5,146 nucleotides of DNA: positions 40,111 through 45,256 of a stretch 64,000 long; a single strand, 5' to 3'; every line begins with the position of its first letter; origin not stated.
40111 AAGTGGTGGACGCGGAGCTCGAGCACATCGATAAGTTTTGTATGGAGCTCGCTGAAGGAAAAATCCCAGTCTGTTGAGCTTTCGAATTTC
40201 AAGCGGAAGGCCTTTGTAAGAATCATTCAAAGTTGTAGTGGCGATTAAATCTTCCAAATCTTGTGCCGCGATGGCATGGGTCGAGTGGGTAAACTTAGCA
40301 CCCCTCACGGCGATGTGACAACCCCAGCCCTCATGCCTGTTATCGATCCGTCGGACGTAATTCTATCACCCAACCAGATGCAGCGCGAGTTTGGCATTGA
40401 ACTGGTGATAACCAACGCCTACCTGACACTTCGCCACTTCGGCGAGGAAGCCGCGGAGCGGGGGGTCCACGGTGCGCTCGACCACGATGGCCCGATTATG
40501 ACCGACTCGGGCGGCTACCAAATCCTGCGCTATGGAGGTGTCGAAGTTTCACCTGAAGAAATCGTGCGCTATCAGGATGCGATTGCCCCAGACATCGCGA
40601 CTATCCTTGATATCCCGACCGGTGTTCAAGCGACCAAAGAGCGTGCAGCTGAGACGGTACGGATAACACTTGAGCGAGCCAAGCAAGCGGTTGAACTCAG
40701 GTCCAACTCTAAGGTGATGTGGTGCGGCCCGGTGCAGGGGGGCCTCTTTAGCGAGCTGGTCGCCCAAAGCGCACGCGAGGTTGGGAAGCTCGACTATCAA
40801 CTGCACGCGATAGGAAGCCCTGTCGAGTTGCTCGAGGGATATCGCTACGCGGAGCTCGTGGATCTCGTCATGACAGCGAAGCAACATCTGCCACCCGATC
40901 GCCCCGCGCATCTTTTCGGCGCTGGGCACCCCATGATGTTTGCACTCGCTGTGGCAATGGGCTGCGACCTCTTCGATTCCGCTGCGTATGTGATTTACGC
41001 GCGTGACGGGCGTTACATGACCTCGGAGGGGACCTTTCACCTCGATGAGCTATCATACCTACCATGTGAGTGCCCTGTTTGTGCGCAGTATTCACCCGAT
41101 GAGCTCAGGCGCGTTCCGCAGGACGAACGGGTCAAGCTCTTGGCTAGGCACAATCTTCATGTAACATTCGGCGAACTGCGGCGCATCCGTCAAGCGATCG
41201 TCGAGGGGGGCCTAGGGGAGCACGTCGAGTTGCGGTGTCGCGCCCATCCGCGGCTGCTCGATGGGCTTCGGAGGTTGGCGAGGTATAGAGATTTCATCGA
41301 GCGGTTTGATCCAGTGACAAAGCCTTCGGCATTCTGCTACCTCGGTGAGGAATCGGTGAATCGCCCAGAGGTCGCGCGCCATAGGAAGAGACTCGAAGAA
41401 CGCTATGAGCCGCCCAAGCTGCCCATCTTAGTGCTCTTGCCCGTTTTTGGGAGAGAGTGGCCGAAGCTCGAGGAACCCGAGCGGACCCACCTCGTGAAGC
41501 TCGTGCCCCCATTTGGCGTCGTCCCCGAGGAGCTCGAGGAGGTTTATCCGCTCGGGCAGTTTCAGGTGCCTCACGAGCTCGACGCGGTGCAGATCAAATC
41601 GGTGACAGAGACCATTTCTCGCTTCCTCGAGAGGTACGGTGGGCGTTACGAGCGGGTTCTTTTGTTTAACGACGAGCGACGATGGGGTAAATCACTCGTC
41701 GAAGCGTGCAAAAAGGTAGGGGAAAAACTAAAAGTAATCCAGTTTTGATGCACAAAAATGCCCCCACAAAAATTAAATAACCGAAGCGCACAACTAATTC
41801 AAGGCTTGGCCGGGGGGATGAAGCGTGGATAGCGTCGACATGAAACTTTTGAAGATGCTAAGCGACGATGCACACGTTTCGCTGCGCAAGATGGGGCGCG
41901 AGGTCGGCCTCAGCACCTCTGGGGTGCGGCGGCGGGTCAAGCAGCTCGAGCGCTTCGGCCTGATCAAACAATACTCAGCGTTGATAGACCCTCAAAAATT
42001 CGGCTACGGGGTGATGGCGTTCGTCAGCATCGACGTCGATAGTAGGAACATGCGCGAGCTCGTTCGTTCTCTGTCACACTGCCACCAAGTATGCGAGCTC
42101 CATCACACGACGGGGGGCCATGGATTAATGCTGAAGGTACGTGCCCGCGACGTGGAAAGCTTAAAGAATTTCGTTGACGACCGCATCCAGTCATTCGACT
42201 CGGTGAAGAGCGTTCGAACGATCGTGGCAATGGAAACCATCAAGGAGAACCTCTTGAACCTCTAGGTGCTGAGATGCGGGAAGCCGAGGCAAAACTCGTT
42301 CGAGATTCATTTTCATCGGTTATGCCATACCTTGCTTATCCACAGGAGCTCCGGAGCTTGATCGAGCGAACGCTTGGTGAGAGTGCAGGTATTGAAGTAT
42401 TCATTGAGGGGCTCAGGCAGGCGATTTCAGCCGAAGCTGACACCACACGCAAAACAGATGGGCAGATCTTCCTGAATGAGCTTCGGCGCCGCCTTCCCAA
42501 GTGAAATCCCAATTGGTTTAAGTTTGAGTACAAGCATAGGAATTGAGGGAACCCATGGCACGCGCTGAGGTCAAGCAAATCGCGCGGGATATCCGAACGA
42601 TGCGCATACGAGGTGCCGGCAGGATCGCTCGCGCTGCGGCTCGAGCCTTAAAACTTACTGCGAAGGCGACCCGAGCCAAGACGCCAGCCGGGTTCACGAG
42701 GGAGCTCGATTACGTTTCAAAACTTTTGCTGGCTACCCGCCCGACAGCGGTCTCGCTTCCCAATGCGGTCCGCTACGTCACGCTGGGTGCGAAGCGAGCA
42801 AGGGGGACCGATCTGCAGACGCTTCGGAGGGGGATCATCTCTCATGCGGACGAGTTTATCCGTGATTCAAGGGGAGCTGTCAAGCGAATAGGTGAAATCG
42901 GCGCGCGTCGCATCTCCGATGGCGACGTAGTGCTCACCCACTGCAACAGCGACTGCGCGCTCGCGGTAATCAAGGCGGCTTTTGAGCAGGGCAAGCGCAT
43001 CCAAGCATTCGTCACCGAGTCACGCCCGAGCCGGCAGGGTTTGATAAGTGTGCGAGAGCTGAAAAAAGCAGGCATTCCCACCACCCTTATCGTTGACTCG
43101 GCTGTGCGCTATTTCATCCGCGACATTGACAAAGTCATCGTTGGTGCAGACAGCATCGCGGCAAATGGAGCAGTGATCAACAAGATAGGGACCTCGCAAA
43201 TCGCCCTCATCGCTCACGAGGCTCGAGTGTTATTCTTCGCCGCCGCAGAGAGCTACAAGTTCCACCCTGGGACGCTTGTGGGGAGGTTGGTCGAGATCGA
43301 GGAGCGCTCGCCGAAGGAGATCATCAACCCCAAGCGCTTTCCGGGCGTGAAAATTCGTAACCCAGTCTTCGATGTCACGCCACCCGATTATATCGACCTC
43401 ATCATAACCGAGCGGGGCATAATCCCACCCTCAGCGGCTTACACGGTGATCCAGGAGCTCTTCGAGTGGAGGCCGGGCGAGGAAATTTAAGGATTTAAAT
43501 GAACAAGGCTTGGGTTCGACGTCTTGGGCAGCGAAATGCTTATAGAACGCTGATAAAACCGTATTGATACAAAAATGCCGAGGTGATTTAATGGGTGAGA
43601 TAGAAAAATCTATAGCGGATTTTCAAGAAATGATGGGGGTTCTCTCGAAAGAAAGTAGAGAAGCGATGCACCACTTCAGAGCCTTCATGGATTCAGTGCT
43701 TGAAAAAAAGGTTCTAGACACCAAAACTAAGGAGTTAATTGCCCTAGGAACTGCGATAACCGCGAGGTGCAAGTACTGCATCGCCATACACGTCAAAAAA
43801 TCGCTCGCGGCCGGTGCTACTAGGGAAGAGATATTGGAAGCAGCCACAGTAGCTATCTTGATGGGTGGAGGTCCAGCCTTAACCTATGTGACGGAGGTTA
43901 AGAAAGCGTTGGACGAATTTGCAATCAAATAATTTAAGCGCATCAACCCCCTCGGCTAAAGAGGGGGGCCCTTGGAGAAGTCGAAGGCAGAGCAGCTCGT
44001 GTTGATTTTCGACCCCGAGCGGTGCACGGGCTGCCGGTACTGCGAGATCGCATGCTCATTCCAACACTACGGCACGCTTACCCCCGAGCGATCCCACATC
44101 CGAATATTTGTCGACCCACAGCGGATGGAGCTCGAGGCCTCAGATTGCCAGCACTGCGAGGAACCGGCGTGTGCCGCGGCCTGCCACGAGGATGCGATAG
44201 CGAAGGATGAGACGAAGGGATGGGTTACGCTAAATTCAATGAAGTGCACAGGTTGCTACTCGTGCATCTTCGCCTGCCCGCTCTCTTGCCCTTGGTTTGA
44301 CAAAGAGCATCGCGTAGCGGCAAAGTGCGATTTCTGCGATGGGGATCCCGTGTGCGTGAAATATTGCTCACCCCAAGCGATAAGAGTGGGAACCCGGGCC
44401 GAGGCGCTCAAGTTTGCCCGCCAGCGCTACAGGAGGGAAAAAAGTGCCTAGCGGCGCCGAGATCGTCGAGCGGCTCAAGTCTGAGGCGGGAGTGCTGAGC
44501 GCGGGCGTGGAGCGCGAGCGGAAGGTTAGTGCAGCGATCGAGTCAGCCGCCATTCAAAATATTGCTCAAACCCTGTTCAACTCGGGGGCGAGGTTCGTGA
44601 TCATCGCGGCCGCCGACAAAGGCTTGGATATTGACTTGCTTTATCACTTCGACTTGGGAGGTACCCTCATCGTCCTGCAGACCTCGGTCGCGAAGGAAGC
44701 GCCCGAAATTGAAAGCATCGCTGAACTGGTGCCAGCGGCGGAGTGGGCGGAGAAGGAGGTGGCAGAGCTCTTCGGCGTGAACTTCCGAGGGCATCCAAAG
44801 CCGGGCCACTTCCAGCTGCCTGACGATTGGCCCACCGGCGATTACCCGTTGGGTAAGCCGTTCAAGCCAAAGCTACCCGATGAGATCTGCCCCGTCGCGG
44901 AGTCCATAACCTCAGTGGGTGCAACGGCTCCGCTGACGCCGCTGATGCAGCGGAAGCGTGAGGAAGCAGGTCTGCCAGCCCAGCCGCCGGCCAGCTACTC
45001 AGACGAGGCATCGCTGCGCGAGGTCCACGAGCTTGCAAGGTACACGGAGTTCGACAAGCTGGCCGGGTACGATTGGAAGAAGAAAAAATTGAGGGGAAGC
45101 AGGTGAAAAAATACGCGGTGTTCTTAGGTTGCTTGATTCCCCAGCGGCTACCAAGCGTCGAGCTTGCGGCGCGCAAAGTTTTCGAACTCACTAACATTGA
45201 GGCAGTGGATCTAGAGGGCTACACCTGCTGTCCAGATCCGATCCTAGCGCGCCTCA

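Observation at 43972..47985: Group-4-type [NiFe] hydrogenase catalytic module in an operon with an HdrB-like CCG protein and no membrane subunits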

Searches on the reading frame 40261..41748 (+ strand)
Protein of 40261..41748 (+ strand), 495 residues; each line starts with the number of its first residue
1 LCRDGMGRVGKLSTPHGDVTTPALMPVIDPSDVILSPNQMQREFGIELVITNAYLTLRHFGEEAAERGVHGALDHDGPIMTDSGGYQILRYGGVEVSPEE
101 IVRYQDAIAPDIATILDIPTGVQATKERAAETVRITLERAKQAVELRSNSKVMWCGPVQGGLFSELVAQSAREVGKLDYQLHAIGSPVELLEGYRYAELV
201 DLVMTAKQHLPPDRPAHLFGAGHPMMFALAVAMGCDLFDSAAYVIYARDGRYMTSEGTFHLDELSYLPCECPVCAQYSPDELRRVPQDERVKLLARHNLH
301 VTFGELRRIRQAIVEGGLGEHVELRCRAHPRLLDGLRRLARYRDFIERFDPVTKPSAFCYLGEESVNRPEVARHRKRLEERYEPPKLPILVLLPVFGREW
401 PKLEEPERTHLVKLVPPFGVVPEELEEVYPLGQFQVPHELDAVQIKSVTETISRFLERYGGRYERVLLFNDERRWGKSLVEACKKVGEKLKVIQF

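Call 63: search_protein_families(library=pfam, proteins=[window:40261-41748:+], max_evalue=0.00001)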
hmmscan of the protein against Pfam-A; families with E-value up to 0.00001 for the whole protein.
window:40261-41748:+ (495 aa): 2 families
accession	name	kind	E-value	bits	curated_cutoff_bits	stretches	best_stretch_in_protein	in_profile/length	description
PF01702.25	TGT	-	1.9e-90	303.9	26.3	1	5-330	2-356/357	Queuine tRNA-ribosyltransferase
PF17884.7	DUF5591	-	1.4e-08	35.2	26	1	371-467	1-106/150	Domain of unknown function (DUF5591)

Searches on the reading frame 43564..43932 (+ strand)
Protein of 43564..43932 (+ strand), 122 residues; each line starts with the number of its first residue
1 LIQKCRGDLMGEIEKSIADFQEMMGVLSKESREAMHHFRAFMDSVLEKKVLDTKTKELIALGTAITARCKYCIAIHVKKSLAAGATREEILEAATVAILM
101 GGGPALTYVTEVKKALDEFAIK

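Call 3: search_protein_families(library=pfam, proteins=[window:43564-43932:+], max_evalue=0.01)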
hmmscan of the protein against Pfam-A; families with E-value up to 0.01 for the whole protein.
window:43564-43932:+ (122 aa): 1 family
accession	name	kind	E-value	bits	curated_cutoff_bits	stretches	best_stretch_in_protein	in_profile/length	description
PF02627.25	CMD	-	1.8e-21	76.3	23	1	33-111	2-80/84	Carboxymuconolactone decarboxylase family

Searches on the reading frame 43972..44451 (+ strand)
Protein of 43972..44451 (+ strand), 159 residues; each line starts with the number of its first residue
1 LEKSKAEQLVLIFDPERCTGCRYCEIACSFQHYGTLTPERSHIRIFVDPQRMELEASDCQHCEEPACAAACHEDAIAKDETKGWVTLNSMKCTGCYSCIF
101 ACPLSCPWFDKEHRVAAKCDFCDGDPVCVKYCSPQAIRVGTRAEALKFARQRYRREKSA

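Call 3: search_protein_families(library=pfam, proteins=[window:43972-44451:+], max_evalue=0.01)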
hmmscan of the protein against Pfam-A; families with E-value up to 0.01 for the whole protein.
window:43972-44451:+ (159 aa): 8 families
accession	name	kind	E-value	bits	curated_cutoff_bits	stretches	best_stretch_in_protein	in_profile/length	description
PF13247.11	Fer4_11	-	1.7e-15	57.4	26.2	1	52-142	3-100/100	4Fe-4S dicluster domain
PF12838.12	Fer4_7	-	3e-11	44.1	27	2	59-104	2-50/52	4Fe-4S dicluster domain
PF13237.11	Fer4_10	-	8e-10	38.9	25.5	2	52-103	2-53/53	4Fe-4S dicluster domain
PF12837.12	Fer4_6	-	2e-09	37.4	25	1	13-31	4-22/24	4Fe-4S binding domain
PF12797.12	Fer4_2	-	7.1e-09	35.5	24.5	2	12-29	4-21/22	4Fe-4S binding domain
PF00037.32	Fer4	-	2.6e-07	30.6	21.1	2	12-28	2-18/24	4Fe-4S binding domain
PF13187.11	Fer4_9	-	5.2e-07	30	27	1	17-76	1-52/52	4Fe-4S dicluster domain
PF14697.11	Fer4_21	-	8.1e-06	26.3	35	1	55-106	4-56/59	4Fe-4S dicluster domain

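Call 4: search_protein_families(library=ncbifam, proteins=[window:43972-44451:+], max_evalue=0.01)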
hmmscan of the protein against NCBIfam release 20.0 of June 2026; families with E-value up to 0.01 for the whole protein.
window:43972-44451:+ (159 aa): 44 families (the best 25 are shown)
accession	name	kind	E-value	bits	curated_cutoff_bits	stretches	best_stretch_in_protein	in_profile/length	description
NF045766.1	PhenlGlyoxDHPadI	equivalog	5.4e-25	88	700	1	10-144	6-140/443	NADH-dependent phenylglyoxylate dehydrogenase subunit beta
NF045715.1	sulf_resp_HmcB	equivalog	9.9e-24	84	420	2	56-155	104-211/307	sulfate respiration complex iron-sulfur protein HmcB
NF008134.0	PRK10882.1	equivalog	2.2e-22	79.5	263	2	57-156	111-222/329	hydrogenase 2 operon protein HybA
TIGR02951.1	DMSO_dmsB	equivalog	1.5e-20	73.8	214.1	1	11-144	4-155/161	DMSO/selenate family reductase complex B subunit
NF009408.0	PRK12769.1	equivalog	3e-20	71.9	1003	1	12-155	6-160/659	formate-dependent uric acid utilization protein AegA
TIGR01582.1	FDH-beta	equivalog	1.5e-17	63.6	334.7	1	57-158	91-198/283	formate dehydrogenase subunit beta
NF009451.0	PRK12809.1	equivalog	7e-16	57.6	1154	1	14-152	8-151/639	formate-dependent uric acid utilization protein YgfT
NF007658.0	PRK10330.1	equivalog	8.7e-16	57.9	260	1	11-104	5-101/181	electron transport protein HydN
NF007382.0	PRK09898.1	equivalog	8.9e-16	58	213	1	8-139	58-200/208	ferredoxin-like protein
NF038355.1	FDH3_beta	equivalog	2.4e-15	57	240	1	10-126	4-125/180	formate dehydrogenase FDH3 subunit beta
TIGR03478.1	DMSO_red_II_bet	subfamily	2.6e-15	56.2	480.7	1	59-141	131-219/321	DMSO reductase family type II enzyme, iron-sulfur subunit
TIGR03149.1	cyt_nit_nrfC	equivalog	6.9e-15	55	377.6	1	53-140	88-182/225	cytochrome c nitrite reductase Fe-S protein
NF042979.1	EthbenzDh_ebdB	equivalog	7.5e-12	44.8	740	1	56-122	150-216/354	ethylbenzene dehydrogenase subunit beta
NF045797.1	DsrO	equivalog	1.3e-11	44.4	200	2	59-107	103-150/235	sulfate reduction electron transfer complex DsrMKJOP subunit DsrO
NF011569.0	PRK14993.1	equivalog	1.4e-11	44.3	416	1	3-132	38-178/244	tetrathionate reductase subunit TtrB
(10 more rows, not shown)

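Call 38: search_solved_structures(query=window:43972-44451:+, max_evalue=0.000001, show_alignments=1)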
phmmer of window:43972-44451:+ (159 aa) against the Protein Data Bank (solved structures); distinct sequences matched with E-value up to 0.000001: 22.
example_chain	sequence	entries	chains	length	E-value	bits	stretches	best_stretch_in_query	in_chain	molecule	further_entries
6x6u_B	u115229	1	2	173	1.1e-24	90.6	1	5-134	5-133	Oxidoreductase, Fe-S subunit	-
9mqx_E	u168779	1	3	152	1.3e-24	90.4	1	9-148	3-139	Fe-S-cluster-containing hydrogenase subunit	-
8c0z_C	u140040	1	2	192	1.4e-24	90.3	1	11-138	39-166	Iron-sulfur cluster-binding protein potential subunit of aldehyde oxidoreductase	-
6x1o_B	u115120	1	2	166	1.2e-23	87.4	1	11-134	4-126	Oxidoreductase, Fe-S subunit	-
1kqf_B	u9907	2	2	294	4.1e-17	66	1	56-157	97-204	FORMATE DEHYDROGENASE, NITRATE-INDUCIBLE, IRON-SULFUR SUBUNIT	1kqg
7qv7_A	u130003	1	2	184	4e-14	56.3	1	11-109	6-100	Hydrogen dependent carbon dioxide reductase subunit HycB3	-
4ydd_B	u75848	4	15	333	1.7e-13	54.3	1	59-141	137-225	DMSO reductase family type II enzyme, iron-sulfur subunit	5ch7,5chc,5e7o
2ivf_B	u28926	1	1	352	5.5e-13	52.6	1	57-122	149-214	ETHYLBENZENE DEHYDROGENASE BETA-SUBUNIT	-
7qv7_B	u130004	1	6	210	2.1e-12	50.7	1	11-105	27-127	Hydrogen dependent carbon dioxide reductase subunit HycB4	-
30gj_B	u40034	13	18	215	6.8e-12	49.1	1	57-155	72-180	Formate dehydrogenase, beta subunit, putative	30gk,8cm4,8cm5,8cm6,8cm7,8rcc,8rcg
8rc8_B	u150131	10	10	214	6.9e-12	49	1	57-155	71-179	Formate dehydrogenase, beta subunit, putative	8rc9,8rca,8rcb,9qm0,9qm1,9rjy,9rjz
7z0s_B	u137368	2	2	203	7.6e-12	48.9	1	11-109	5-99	Formate hydrogenlyase subunit 2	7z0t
6sdr_B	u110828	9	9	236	9.5e-12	48.6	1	57-155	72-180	Formate dehydrogenase, beta subunit, putative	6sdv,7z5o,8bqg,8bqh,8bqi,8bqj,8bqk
4z3w_E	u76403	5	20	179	5e-10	43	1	11-142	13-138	Iron-sulfur cluster-binding oxidoreductase, putative benzoyl-CoA reductase electron transf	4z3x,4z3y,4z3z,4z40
9vap_B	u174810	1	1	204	8.2e-10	42.3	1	11-126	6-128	4Fe-4S dicluster domain-containing protein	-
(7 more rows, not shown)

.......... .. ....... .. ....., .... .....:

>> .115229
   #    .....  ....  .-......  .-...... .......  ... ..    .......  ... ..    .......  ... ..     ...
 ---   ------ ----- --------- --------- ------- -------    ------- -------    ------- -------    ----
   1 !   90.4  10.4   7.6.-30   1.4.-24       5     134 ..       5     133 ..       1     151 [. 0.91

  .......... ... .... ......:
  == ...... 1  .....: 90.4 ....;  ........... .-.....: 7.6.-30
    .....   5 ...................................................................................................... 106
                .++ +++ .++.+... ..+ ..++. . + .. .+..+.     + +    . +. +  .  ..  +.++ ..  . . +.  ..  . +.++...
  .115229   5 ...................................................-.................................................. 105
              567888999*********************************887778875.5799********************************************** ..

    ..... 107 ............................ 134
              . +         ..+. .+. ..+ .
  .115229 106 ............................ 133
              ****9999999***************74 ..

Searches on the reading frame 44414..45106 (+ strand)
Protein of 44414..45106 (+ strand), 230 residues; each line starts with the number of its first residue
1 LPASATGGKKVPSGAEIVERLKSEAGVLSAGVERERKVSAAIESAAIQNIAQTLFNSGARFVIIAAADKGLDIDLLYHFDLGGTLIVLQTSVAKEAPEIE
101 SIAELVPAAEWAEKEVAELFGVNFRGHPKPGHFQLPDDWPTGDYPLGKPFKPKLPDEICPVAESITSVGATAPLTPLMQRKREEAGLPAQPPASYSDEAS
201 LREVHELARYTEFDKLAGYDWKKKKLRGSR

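Call 3: search_protein_families(library=pfam, proteins=[window:44414-45106:+], max_evalue=0.01)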
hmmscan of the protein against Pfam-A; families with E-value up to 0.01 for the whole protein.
window:44414-45106:+ (230 aa): 1 family
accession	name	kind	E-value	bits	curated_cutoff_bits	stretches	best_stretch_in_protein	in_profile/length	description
PF00329.25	Complex1_30kDa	-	4.2e-19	69.8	22.5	1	42-151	3-119/124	Respiratory-chain NADH dehydrogenase, 30 Kd subunit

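Call 4: search_protein_families(library=ncbifam, proteins=[window:44414-45106:+], max_evalue=0.01)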
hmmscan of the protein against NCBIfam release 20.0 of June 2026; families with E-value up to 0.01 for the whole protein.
window:44414-45106:+ (230 aa): 18 families
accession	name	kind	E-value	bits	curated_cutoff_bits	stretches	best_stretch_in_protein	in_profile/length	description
NF040611.1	F420_dehyd_FpoC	exception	6.5e-14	52.2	220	1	25-151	16-147/158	F420H2 dehydrogenase subunit FpoC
NF004735.0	PRK06074.2-2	equivalog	1e-13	51.5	176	1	25-150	16-146/158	NADH-quinone oxidoreductase subunit C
TIGR01961.1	NuoC_fam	subfamily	1.1e-12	48.6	122.45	1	73-151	41-119/122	NADH (or F420H2) dehydrogenase, subunit C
NF005856.0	PRK07785.1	equivalog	1.5e-12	47.9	224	1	86-147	160-225/246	NADH-quinone oxidoreductase subunit C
NF009808.0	PRK13292.1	equivalog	8.1e-12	43.8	1156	1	77-187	303-409/791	NADH-quinone oxidoreductase subunit B/C/D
NF005832.0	PRK07735.1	equivalog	4.4e-11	42.7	431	1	88-152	363-425/430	NADH-quinone oxidoreductase subunit C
NF004737.0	PRK06074.2-4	equivalog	4.5e-11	42.9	144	1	44-151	20-125/150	NADH-quinone oxidoreductase subunit C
NF009141.0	PRK12494.1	equivalog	8.6e-10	38.7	175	1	43-148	49-161/175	NAD(P)H-quinone oxidoreductase subunit J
NF004734.0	PRK06074.2-1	equivalog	8.7e-10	38.8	169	1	16-154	7-153/164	NADH-quinone oxidoreductase subunit C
NF006304.0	PRK08491.1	equivalog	1.4e-09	37.9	228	1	16-150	38-174/263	NADH-quinone oxidoreductase subunit C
NF008728.0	PRK11742.1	equivalog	1.5e-08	33.5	840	1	86-151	110-173/598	NADH-quinone oxidoreductase subunit C/D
NF004736.0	PRK06074.2-3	equivalog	1.5e-05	24.7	239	1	18-136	22-144/183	NADH-quinone oxidoreductase subunit C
NF004733.0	PRK06074.1-5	equivalog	2.4e-05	24.1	225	1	93-129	94-130/203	NADH-quinone oxidoreductase subunit C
NF004738.0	PRK06074.2-5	equivalog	3e-05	23.8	198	1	14-150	6-149/174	NADH-quinone oxidoreductase subunit C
NF004730.0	PRK06074.1-1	equivalog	0.00014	21.8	193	1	94-129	102-137/200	NADH-quinone oxidoreductase subunit C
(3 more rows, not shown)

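Call 36: search_solved_structures(query=window:44444-45106:+, max_evalue=1, show_alignments=0)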
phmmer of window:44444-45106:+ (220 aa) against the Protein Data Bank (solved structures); distinct sequences matched with E-value up to 1: 51.
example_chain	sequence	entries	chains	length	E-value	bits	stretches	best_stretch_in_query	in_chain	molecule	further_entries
7z0s_E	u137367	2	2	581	2.9e-08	37.1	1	70-139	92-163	Formate hydrogenlyase subunit 5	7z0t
6u8y_K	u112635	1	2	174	3.4e-08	36.9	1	3-140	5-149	NADH dehydrogenase subunit C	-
8e9g_C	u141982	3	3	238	8.6e-08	35.6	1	76-137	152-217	NADH-quinone oxidoreductase subunit C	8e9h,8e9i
6hum_J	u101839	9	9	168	4.7e-07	33.1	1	33-140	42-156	NAD(P)H-quinone oxidoreductase subunit J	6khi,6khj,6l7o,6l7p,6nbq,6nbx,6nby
6cfw_K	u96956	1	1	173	7.5e-07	32.5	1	64-148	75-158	Membrane-bound hydrogenase subunit beta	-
7awt_D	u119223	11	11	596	2.6e-06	30.7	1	63-143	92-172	NADH-quinone oxidoreductase subunit C/D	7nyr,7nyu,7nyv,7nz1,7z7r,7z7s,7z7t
9taj_C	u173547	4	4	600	2.6e-06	30.7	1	63-143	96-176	NADH-quinone oxidoreductase subunit C/D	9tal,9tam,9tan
7p61_C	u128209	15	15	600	2.6e-06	30.7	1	63-143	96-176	NADH-quinone oxidoreductase subunit C/D | NADH-quinone oxidoreductase subunit CD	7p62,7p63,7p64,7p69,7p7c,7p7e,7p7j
2fug_5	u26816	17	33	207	2.7e-05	27.4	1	72-138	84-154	NADH-quinone oxidoreductase chain 5 | NADH-QUINONE OXIDOREDUCTASE SUBUNIT 5 | NADH-quinone oxidoreductase subunit C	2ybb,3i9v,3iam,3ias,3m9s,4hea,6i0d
7ar7_C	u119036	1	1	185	4.4e-05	26.7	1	76-140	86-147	NADH dehydrogenase [ubiquinone] iron-sulfur protein 3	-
8e73_S3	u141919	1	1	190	4.5e-05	26.7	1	76-140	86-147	NDUS3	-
7a23_F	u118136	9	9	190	4.7e-05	26.6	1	76-140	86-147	Nad9m | NADH dehydrogenase [ubiquinone] iron-sulfur protein 3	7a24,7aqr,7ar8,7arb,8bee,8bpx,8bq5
9iho_C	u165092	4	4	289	0.00036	23.7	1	80-141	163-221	NUGM (30 kDa) subunit of mitochondrial NADH:ubiquinone oxidoreductase (Complex I)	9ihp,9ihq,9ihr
8rvu_c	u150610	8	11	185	0.00048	23.3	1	154-215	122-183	H(2):CoB-CoM heterodisulfide,ferredoxin reductase subunit C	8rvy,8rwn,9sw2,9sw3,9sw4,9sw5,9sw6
6x89_S3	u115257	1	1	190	0.00058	23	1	76-140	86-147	NDUS3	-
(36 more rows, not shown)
